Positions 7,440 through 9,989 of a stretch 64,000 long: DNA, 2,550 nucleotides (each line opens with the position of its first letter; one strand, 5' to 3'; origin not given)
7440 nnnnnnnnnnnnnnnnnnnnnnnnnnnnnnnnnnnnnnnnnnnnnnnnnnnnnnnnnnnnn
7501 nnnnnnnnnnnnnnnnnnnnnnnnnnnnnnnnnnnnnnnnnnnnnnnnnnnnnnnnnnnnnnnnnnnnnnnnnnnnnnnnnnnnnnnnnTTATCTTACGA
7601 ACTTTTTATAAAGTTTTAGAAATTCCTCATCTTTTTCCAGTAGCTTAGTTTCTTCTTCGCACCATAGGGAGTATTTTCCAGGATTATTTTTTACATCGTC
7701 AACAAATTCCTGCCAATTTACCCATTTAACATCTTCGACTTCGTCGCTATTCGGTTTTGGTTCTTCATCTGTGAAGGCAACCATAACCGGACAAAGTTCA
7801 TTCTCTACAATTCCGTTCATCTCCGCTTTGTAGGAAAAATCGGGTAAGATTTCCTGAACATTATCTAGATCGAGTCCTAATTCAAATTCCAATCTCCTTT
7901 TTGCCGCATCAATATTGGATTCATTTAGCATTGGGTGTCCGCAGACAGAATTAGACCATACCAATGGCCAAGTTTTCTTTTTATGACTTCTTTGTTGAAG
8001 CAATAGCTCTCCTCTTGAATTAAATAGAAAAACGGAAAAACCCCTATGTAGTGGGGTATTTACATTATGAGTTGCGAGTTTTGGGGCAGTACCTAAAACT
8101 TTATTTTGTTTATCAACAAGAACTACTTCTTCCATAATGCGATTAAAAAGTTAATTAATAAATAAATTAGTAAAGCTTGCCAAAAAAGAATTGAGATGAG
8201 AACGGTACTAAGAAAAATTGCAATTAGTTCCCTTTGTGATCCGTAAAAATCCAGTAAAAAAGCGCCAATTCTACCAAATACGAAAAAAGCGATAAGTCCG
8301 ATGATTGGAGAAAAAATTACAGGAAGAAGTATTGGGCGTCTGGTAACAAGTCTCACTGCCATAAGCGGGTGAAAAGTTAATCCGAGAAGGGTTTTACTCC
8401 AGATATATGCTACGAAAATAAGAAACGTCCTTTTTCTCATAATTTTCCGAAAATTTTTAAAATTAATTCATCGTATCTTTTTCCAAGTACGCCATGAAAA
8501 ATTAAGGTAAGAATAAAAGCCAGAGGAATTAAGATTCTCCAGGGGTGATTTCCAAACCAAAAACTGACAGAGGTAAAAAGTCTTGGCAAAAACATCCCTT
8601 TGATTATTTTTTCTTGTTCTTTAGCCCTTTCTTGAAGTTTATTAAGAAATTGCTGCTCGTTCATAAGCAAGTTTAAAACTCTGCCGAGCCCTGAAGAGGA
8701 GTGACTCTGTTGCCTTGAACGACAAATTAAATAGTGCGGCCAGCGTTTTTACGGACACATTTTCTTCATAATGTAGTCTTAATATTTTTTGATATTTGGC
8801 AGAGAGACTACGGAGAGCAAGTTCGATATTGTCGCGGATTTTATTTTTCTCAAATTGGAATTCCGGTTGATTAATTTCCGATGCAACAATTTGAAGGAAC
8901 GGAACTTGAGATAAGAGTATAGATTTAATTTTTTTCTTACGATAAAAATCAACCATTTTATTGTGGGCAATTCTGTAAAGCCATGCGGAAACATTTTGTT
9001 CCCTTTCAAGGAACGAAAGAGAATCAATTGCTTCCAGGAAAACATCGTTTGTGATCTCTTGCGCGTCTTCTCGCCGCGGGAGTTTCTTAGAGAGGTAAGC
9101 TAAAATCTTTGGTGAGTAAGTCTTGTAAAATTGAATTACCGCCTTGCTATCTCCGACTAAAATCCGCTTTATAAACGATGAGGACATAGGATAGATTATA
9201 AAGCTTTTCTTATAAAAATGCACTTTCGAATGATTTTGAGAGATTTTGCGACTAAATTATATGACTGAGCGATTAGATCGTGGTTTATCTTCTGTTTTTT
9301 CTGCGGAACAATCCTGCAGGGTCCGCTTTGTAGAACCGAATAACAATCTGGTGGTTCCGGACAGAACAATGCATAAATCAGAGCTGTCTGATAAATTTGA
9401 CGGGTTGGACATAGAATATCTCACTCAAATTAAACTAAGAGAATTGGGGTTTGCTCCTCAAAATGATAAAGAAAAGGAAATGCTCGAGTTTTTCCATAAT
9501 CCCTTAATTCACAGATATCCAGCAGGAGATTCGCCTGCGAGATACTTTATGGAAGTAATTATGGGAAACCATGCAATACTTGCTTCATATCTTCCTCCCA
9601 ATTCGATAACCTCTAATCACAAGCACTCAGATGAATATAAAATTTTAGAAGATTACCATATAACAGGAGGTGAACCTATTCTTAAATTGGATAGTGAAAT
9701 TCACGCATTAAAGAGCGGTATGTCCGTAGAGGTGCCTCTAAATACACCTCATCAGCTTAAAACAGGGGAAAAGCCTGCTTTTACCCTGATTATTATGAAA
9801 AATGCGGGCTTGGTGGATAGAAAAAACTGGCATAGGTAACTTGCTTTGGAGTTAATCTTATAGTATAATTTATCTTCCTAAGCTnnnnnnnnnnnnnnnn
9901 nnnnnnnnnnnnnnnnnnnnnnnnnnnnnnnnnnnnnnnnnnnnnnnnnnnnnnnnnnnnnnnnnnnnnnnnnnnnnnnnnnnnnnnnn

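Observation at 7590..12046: Isoprenoid module: type-1 IDI, archaeal-type isopentenyl phosphate kinase and UppS clustered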

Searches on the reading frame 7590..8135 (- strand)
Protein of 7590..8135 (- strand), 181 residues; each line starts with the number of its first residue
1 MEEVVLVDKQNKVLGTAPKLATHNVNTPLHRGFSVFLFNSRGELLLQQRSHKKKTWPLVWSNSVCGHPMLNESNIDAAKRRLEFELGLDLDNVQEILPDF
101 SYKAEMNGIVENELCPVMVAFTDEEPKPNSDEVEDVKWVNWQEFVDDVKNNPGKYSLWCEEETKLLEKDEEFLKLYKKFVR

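Call 3: search_protein_families(library=pfam, proteins=[window:7590-8135:-], max_evalue=0.01)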
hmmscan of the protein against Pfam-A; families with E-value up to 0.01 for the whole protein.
window:7590-8135:- (181 aa): 1 family
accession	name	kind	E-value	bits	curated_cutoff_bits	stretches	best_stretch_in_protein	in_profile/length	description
PF00293.34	NUDIX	-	2.3e-18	66.9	21.1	1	29-154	2-129/134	NUDIX domain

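Call 4: search_protein_families(library=ncbifam, proteins=[window:7590-8135:-], max_evalue=0.01)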
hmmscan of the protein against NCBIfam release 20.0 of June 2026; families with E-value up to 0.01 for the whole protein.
window:7590-8135:- (181 aa): 5 families
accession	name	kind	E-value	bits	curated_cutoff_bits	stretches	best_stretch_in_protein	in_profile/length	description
NF002995.0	PRK03759.1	equivalog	7.2e-67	224.6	127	1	2-172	7-178/185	isopentenyl-diphosphate Delta-isomerase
TIGR02150.1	IPP_isom_1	equivalog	2.4e-44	151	105.8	1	4-160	1-156/159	isopentenyl-diphosphate delta-isomerase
NF041653.1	Nud_hyd_Meth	equivalog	2e-08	34.2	300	1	6-156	4-150/170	Nudix hydrolase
NF011922.0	PRK15393.1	equivalog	9.6e-07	28.6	152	1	2-145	11-148/182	NUDIX hydrolase YfcD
NF006961.0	PRK09438.1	equivalog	0.0043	16.5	103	0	35-105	13-78/151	dihydroneopterin triphosphate diphosphatase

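Call 35: search_solved_structures(query=window:7590-8135:-, max_evalue=0.00001, show_alignments=1)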
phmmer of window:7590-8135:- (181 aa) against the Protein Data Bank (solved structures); distinct sequences matched with E-value up to 0.00001: 13.
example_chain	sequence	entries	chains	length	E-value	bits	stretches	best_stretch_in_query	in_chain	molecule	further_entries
3hyq_A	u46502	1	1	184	5.4e-42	146.7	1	2-161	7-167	Isopentenyl-diphosphate Delta-isomerase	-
1i9a_A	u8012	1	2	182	4.2e-41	143.8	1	2-160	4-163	ISOPENTENYL-DIPHOSPHATE DELTA-ISOMERASE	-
1nfs_A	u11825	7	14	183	4.2e-41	143.8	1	2-160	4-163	ISOPENTENYL-DIPHOSPHATE DELTA-ISOMERASE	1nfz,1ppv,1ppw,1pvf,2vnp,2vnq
1x84_A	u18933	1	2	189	4.6e-41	143.6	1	2-160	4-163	Isopentenyl-diphosphate delta-isomerase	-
1hzt_A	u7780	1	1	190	4.7e-41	143.6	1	2-160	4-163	ISOPENTENYL DIPHOSPHATE DELTA-ISOMERASE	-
2b2k_A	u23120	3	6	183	1.5e-40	141.9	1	2-160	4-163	Isopentenyl-diphosphate delta-isomerase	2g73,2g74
1x83_A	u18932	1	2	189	1.6e-40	141.8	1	2-160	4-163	Isopentenyl-diphosphate delta-isomerase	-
1r67_A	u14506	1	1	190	7.5e-40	139.7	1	2-160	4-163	Isopentenyl-diphosphate delta-isomerase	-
1ow2_A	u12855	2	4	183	7.8e-40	139.6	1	2-160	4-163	ISOPENTENYL-DIPHOSPHATE DELTA-ISOMERASE | ISOPENTENYL DIPHOSPHATE DELTA-ISOMERASE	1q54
1hx3_A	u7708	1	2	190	8.6e-40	139.5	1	2-160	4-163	ISOPENTENYL DIPHOSPHATE DELTA-ISOMERASE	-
2icj_A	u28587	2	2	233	3.5e-17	65.8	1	4-149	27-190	Isopentenyl-diphosphate delta isomerase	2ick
2dho_A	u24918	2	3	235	3.5e-17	65.8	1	4-149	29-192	Isopentenyl-diphosphate delta-isomerase 1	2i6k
2pny_A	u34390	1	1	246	1e-13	54.5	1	2-144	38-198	Isopentenyl-diphosphate Delta-isomerase 2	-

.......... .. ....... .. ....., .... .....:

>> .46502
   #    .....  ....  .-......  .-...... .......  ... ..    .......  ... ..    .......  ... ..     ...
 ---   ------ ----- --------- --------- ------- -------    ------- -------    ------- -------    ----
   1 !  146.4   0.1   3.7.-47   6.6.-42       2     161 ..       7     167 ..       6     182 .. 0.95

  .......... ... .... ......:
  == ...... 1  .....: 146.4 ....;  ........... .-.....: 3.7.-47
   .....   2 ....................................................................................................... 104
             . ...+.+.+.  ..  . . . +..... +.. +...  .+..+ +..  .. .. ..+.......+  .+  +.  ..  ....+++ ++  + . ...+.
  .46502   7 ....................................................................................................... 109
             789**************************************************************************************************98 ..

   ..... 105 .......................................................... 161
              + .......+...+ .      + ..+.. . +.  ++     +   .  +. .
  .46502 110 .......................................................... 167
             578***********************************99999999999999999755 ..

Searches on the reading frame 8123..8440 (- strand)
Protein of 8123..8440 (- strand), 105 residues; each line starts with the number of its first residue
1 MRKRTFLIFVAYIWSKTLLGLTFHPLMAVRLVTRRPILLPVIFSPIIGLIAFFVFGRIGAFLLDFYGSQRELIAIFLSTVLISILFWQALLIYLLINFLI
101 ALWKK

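Call 3: search_protein_families(library=pfam, proteins=[window:8123-8440:-], max_evalue=0.01)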
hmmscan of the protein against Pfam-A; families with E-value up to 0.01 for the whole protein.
window:8123-8440:- (105 aa): 0 families

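Call 4: search_protein_families(library=ncbifam, proteins=[window:8123-8440:-], max_evalue=0.01)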
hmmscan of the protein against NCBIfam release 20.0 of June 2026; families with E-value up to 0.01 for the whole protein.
window:8123-8440:- (105 aa): 0 families

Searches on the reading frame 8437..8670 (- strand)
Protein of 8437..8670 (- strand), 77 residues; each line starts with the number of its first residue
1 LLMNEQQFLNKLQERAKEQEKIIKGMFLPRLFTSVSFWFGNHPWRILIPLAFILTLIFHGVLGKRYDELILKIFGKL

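Call 3: search_protein_families(library=pfam, proteins=[window:8437-8670:-], max_evalue=0.01)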
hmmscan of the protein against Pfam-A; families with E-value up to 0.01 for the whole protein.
window:8437-8670:- (77 aa): 0 families

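Call 4: search_protein_families(library=ncbifam, proteins=[window:8437-8670:-], max_evalue=0.01)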
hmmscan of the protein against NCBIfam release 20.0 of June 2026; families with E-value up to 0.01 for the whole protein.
window:8437-8670:- (77 aa): 0 families

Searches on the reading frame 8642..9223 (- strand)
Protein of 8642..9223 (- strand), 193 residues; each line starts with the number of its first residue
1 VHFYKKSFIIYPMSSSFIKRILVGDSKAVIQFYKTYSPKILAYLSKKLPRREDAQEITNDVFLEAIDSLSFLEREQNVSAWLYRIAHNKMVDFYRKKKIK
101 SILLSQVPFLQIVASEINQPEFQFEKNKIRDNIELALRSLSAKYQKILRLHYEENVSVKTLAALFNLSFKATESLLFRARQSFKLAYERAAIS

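Call 3: search_protein_families(library=pfam, proteins=[window:8642-9223:-], max_evalue=0.01)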
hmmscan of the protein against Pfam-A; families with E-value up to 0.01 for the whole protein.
window:8642-9223:- (193 aa): 3 families
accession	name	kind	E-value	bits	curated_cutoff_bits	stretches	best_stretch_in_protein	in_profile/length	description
PF04542.20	Sigma70_r2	-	1.1e-13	51.1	24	1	32-98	1-69/71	Sigma-70 region 2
PF08281.18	Sigma70_r4_2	-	8.3e-09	35.4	25.7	1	131-181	2-52/54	Sigma-70, region 4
PF04545.22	Sigma70_r4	-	0.00021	21.2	24.1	1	136-181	1-46/50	Sigma-70, region 4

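Call 4: search_protein_families(library=ncbifam, proteins=[window:8642-9223:-], max_evalue=0.01)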
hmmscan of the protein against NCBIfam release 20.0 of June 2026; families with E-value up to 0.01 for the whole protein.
window:8642-9223:- (193 aa): 80 families (the best 25 are shown)
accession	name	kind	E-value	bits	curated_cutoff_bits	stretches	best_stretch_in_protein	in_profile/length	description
TIGR02985.1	Sig70_bacteroi1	subfamily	1.4e-24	87.2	126.4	1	30-184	4-159/162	RNA polymerase sigma-70 factor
TIGR02937.1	sigma70-ECF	superfamily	3.8e-23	81.9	42.9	1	28-184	2-162/165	sigma-70 family RNA polymerase sigma factor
TIGR02952.1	Sig70_famx2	equivalog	3.1e-22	79.3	206.45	1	20-183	4-166/170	ECF subfamily RNA polymerase sigma factor, BldN family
TIGR02950.1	SigM_subfam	subfamily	5.9e-22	78.2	147.95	1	32-186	5-157/159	RNA polymerase sigma factor, SigM family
NF004113.0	PRK05602.1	equivalog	5.2e-21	75.2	208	1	17-189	35-203/211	RNA polymerase sigma factor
NF007215.0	PRK09637.1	equivalog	1.6e-20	73.9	212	1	30-184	4-151/181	RNA polymerase sigma factor SigZ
TIGR02989.1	Sig-70_gvs1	subfamily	1.6e-20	73.6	124.55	1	28-183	2-154/158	RNA polymerase sigma-70 factor, Rhodopirellula/Verrucomicrobium family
NF009171.0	PRK12518.1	equivalog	1.9e-20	73.5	208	1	16-188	16-185/191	RNA polymerase sigma factor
NF007223.0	PRK09641.1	equivalog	1.1e-19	71.1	209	1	15-184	6-181/187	RNA polymerase sigma factor SigW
TIGR02959.1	SigZ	equivalog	2e-19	70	168.65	1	34-186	2-147/170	RNA polymerase sigma factor SigZ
NF009166.1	PRK12513.1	equivalog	2.3e-19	69.8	206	1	19-179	14-178/193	RNA polymerase sigma factor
NF006930.0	PRK09415.1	subfamily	1.9e-17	63.6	198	1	27-187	16-175/179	RNA polymerase factor sigma C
TIGR02948.1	SigW_bacill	equivalog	2.5e-17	63.6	243.1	1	16-183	7-180/187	RNA polymerase sigma factor SigW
NF058625.1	sigma_PG0214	equivalog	1.9e-15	57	130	1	37-188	14-162/170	GFO_1088 family ECF-type sigma factor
NF009168.0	PRK12515.1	subfamily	3.7e-15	55.9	236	1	16-183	11-175/189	RNA polymerase sigma factor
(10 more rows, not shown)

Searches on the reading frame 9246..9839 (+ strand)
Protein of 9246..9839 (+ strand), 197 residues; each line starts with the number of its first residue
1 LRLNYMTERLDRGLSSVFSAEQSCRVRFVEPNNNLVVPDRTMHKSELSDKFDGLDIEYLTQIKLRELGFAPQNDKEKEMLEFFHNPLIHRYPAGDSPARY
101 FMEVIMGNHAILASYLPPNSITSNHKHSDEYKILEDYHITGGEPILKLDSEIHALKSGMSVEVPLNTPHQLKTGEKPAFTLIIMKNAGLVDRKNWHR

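Call 3: search_protein_families(library=pfam, proteins=[window:9246-9839:+], max_evalue=0.01)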
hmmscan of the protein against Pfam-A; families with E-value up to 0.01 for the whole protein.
window:9246-9839:+ (197 aa): 1 family
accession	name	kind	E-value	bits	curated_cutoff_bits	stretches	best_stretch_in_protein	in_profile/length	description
PF07883.17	Cupin_2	-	4.6e-06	26.7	27.2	1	116-182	5-68/70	Cupin domain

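Call 4: search_protein_families(library=ncbifam, proteins=[window:9246-9839:+], max_evalue=0.01)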
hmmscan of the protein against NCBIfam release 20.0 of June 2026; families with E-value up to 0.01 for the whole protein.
window:9246-9839:+ (197 aa): 0 families

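Call 71: search_solved_structures(query=window:9261-9839:+, max_evalue=1)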
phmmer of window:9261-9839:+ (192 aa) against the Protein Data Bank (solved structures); distinct sequences matched with E-value up to 1: 2.
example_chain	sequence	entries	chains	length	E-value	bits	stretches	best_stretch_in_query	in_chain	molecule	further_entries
4b29_A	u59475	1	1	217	0.35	13.9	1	130-187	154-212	DIMETHYLSULFONIOPROPIONATE LYASE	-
1v70_A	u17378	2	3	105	0.74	12.9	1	113-178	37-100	probable antibiotics synthesis protein | hypothetical protein TTHA0104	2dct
